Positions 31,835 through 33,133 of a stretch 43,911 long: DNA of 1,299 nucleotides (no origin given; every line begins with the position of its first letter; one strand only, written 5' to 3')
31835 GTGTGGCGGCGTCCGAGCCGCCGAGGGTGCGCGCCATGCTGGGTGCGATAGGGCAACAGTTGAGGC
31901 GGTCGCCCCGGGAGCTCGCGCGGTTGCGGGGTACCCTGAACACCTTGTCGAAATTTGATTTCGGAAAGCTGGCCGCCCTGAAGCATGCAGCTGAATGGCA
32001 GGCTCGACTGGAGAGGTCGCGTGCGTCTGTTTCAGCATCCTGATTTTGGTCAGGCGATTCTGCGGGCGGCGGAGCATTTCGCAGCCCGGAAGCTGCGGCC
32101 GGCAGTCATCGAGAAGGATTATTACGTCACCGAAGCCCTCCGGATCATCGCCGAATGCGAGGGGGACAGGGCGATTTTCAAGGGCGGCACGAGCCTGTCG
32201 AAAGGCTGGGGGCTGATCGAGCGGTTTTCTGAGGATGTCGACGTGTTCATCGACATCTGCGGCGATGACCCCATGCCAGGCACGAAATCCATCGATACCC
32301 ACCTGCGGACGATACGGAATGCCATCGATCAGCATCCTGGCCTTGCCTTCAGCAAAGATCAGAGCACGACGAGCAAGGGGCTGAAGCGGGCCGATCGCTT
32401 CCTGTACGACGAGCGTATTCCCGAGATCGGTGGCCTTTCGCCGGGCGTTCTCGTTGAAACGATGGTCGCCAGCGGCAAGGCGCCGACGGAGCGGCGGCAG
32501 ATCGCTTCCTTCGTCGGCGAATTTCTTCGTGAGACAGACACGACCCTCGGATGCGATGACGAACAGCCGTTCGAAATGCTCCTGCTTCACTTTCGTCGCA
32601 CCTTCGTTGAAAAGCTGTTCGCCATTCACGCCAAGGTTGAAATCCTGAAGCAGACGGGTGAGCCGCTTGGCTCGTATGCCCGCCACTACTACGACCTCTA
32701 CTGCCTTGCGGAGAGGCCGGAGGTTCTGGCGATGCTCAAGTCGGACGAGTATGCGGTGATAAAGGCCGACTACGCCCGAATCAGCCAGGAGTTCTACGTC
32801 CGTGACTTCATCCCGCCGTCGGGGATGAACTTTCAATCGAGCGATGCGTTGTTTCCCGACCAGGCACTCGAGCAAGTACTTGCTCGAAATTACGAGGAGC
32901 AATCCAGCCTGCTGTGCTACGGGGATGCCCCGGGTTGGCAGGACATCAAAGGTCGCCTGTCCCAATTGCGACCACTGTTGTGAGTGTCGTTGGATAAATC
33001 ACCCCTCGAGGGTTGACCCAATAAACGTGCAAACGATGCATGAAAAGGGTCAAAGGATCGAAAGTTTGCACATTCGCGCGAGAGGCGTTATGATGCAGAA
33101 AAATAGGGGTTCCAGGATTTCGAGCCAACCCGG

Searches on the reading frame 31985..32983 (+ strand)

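Call 67: search_protein_families(library=pfam, proteins=[window:31985-32983:+], max_evalue=0.001)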
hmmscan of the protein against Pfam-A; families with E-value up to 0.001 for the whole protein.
window:31985-32983:+ (332 aa): 1 family
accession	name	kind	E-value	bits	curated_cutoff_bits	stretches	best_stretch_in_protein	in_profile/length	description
PF08843.17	AbiEii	-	2.9e-26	93.3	22.5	1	59-287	11-192/238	Nucleotidyl transferase AbiEii toxin, Type IV TA system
